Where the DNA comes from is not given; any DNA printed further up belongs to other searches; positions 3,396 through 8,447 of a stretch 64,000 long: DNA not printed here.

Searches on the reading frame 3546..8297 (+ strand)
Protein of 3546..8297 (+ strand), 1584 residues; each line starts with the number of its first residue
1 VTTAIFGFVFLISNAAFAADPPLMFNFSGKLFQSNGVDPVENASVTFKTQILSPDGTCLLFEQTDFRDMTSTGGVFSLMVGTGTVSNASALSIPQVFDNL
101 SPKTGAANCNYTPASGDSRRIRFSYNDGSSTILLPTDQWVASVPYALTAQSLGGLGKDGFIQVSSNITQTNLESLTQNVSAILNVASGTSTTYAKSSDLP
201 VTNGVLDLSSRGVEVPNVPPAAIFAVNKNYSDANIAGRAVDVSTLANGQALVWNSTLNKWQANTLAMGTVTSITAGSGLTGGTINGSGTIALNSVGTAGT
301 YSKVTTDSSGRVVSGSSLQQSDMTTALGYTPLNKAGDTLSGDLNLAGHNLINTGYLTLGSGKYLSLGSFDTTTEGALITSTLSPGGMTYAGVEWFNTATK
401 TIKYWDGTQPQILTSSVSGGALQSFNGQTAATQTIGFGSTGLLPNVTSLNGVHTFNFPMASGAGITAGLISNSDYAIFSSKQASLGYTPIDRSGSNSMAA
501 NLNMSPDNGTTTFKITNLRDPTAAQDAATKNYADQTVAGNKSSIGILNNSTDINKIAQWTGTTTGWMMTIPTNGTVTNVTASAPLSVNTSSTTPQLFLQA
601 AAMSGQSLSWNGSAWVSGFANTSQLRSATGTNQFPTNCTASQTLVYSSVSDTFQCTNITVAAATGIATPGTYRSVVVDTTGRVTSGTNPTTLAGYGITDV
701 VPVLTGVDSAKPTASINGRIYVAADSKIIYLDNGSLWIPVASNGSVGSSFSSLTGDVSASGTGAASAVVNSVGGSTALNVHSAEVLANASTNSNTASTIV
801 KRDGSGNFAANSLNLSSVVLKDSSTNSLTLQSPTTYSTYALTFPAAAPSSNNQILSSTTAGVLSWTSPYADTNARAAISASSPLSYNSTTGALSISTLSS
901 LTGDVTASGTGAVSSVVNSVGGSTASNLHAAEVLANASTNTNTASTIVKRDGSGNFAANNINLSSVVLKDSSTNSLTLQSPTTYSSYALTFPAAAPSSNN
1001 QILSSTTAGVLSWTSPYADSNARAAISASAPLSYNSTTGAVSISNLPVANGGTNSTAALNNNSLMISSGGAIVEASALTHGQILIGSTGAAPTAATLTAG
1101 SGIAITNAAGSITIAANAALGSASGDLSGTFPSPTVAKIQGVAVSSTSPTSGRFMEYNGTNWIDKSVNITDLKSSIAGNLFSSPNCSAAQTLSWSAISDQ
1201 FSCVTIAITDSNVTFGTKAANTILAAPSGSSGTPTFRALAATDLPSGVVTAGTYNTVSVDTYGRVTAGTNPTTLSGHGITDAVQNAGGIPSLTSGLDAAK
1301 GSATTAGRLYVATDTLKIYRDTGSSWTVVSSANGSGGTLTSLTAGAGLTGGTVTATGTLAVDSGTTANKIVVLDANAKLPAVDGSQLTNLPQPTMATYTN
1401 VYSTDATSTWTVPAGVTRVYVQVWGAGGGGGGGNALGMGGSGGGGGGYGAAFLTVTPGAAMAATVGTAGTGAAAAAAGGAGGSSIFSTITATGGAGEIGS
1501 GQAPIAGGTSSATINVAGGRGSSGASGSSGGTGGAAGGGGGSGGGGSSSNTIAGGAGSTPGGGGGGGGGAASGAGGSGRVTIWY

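Call 82: search_protein_families(library=pfam, proteins=[window:3546-8297:+], max_evalue=0.001)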
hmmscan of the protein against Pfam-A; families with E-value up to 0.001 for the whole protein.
window:3546-8297:+ (1584 aa): 1 family
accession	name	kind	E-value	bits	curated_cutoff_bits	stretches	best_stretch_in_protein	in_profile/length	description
PF21722.4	Gly_rich_2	-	2.4e-08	34.7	24.3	1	1405-1582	3-223/226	Glycine-rich domain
